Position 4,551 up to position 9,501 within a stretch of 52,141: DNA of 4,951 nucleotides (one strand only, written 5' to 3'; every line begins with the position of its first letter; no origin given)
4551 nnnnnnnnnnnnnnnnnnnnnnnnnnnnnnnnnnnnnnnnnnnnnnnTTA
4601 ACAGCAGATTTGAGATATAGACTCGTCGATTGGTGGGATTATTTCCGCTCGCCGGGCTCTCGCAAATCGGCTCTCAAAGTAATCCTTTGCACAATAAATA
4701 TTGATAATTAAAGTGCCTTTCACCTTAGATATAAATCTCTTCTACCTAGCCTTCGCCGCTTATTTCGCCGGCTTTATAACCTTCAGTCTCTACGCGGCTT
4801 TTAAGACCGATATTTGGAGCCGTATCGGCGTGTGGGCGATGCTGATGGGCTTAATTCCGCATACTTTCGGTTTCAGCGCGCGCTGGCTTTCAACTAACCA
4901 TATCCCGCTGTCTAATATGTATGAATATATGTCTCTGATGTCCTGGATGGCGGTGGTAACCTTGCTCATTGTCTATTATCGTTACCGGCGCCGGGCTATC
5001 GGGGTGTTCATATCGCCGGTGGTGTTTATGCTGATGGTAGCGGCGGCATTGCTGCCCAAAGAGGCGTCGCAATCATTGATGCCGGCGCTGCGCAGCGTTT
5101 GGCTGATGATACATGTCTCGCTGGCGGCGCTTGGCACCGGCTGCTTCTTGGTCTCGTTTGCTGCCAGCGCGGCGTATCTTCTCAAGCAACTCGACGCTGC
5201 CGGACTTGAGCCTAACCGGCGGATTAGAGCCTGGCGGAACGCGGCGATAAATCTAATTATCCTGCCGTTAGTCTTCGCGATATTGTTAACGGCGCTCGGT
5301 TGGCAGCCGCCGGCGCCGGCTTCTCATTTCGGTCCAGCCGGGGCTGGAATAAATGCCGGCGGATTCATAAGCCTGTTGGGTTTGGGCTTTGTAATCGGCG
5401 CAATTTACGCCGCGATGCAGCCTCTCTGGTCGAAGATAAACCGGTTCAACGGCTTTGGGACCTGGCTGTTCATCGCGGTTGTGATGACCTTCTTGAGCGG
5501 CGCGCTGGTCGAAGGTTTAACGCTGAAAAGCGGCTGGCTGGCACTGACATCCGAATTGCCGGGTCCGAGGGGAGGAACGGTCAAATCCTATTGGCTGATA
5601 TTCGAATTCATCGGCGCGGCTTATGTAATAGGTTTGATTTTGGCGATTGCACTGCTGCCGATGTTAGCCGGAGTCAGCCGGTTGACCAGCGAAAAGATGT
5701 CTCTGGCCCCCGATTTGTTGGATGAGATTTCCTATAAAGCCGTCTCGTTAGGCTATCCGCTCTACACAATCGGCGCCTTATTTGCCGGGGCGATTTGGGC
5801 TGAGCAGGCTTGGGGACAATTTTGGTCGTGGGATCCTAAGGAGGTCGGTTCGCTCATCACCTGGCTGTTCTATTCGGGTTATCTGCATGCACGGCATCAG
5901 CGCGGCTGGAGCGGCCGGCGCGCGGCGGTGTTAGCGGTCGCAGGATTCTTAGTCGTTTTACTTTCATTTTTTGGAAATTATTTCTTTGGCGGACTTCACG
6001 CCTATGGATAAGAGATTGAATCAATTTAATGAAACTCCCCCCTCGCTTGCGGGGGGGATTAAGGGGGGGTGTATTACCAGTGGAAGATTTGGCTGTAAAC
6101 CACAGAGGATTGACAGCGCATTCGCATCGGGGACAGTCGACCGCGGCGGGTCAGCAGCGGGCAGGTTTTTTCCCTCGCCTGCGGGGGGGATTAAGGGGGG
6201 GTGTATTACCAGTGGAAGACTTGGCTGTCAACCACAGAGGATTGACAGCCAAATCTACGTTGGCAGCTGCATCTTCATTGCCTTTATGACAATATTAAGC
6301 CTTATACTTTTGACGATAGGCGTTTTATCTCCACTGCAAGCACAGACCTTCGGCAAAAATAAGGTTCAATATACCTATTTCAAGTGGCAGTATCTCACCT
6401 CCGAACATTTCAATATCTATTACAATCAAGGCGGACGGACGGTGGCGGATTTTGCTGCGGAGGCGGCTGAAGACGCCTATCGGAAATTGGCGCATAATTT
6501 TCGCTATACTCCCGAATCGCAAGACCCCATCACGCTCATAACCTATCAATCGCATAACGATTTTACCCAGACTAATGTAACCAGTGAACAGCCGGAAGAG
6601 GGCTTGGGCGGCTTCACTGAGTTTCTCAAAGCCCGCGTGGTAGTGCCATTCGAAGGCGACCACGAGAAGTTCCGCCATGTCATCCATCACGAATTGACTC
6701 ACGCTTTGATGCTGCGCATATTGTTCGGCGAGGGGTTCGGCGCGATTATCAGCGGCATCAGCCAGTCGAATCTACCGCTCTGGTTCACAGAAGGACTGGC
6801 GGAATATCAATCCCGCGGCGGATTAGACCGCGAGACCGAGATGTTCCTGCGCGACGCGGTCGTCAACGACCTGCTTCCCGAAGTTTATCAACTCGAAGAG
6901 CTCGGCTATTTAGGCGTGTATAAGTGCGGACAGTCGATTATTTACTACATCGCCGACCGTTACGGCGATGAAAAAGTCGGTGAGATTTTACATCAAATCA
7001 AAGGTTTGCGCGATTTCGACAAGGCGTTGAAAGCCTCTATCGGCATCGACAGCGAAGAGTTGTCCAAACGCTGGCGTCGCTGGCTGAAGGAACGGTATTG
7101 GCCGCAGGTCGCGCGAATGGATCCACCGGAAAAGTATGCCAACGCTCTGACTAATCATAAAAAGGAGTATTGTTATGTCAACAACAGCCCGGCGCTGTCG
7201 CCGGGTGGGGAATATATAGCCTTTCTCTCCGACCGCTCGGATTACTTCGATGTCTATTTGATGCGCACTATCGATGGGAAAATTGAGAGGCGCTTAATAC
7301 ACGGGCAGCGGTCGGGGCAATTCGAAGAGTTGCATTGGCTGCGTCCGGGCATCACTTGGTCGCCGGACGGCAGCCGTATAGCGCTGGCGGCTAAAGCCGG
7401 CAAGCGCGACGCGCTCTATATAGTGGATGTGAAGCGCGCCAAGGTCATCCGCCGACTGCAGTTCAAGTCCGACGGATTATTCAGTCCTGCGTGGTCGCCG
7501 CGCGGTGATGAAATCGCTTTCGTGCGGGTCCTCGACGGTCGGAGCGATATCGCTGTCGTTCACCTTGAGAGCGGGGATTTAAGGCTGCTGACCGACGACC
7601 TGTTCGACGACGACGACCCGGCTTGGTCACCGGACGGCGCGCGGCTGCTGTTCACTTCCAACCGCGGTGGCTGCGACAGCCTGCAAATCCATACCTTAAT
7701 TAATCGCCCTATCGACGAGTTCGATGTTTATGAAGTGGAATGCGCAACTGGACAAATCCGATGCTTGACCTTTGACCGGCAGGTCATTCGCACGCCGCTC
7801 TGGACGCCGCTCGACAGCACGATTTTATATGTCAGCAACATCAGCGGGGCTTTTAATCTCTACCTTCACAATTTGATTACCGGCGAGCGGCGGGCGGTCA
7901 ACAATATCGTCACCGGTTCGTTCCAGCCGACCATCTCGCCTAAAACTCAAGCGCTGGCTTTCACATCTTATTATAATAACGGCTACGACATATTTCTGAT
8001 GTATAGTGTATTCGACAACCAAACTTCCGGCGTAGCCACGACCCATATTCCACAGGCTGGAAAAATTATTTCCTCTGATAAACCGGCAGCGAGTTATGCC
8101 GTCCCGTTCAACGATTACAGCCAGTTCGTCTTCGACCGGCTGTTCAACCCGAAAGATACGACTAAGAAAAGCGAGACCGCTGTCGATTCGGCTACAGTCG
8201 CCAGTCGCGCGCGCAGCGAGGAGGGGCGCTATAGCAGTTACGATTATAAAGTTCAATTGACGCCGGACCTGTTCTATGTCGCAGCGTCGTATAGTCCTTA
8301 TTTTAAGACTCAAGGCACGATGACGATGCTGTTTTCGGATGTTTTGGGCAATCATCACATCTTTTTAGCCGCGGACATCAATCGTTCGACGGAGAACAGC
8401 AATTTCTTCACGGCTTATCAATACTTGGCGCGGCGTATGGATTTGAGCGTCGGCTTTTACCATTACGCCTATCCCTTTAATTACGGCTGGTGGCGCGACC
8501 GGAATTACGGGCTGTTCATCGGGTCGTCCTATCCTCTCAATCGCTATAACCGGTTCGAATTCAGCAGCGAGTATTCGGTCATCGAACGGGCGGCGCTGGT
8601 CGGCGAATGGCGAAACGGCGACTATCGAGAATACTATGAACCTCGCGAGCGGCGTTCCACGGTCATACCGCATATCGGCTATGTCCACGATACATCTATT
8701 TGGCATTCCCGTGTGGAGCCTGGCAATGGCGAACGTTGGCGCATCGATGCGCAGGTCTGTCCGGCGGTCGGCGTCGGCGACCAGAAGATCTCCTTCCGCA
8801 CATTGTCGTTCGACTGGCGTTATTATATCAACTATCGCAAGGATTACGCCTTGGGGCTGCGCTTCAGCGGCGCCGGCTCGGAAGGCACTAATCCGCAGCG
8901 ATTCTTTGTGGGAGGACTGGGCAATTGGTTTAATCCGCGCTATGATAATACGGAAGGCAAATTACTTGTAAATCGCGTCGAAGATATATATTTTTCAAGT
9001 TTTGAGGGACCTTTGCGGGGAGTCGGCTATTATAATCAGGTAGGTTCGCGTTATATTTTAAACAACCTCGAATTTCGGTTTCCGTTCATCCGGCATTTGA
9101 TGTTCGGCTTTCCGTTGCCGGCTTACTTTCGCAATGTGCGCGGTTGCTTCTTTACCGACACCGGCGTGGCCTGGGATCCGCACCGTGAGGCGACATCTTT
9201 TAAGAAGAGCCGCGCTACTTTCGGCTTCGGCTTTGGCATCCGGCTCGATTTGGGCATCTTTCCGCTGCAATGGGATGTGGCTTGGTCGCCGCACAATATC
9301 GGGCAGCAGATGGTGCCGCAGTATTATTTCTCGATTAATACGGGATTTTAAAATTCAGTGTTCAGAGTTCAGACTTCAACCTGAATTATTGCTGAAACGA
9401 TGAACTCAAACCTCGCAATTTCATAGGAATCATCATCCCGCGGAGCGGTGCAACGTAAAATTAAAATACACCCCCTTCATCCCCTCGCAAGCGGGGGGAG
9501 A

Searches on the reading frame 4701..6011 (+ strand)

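Call 10: search_protein_families(library=ncbifam, proteins=[window:4701-6011:+], max_evalue=1e-8)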
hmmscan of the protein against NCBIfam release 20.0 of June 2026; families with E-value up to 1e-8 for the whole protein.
window:4701-6011:+ (436 aa): 2 families
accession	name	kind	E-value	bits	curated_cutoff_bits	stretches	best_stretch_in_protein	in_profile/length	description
TIGR03144.1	cytochr_II_ccsB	equivalog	2.8e-70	236.9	187.6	2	254-436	91-252/252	c-type cytochrome biogenesis protein CcsB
TIGR01191.1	ccmC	subfamily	2.7e-09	37.2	186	1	354-433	58-140/184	heme ABC transporter permease CcmC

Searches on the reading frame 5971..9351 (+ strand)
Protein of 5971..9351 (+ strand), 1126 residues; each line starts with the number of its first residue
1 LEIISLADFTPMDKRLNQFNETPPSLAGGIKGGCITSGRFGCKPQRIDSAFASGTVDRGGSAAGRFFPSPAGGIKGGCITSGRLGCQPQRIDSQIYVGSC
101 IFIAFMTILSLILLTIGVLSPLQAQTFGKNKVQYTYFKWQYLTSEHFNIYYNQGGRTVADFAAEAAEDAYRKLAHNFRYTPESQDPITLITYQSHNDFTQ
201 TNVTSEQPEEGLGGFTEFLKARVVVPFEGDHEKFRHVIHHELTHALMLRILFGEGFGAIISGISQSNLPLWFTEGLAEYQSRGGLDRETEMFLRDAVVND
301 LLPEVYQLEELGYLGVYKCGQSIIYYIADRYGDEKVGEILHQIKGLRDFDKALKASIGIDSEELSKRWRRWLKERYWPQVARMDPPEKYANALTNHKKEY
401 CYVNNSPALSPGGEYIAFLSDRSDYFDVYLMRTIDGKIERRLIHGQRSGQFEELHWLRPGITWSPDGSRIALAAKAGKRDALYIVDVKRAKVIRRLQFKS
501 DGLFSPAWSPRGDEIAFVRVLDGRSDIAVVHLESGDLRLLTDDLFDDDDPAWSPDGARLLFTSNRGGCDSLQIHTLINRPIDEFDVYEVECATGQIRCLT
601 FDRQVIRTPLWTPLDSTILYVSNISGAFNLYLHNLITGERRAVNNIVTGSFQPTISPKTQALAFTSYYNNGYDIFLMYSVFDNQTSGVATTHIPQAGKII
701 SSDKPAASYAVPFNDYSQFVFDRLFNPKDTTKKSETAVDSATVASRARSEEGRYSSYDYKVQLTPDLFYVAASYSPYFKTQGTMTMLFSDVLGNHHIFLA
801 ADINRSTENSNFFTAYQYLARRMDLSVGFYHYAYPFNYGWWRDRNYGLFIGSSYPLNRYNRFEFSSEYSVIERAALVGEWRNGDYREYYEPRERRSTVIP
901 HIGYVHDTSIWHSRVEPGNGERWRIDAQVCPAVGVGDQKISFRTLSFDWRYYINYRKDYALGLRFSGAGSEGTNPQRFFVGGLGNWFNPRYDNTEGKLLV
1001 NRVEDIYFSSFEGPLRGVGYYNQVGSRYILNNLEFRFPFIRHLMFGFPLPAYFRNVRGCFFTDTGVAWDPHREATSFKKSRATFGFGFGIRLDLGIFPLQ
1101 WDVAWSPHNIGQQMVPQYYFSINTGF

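Call 10: search_protein_families(library=ncbifam, proteins=[window:5971-9351:+], max_evalue=1e-8)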
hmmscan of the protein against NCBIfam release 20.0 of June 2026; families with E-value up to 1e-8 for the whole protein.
window:5971-9351:+ (1126 aa): 3 families
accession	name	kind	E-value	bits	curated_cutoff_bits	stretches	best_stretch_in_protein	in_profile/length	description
TIGR02800.1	propeller_TolB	equivalog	1.8e-34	119.4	343.15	1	462-677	197-395/418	Tol-Pal system beta propeller repeat protein TolB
NF002183.0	PRK01029.1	equivalog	1.3e-21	77.2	405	1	407-568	236-394/429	Tol-Pal system protein TolB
NF033523.0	lasso_peptidase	equivalog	6.3e-09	35.1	400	0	505-565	92-152/638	Atxe2 family lasso peptide isopeptidase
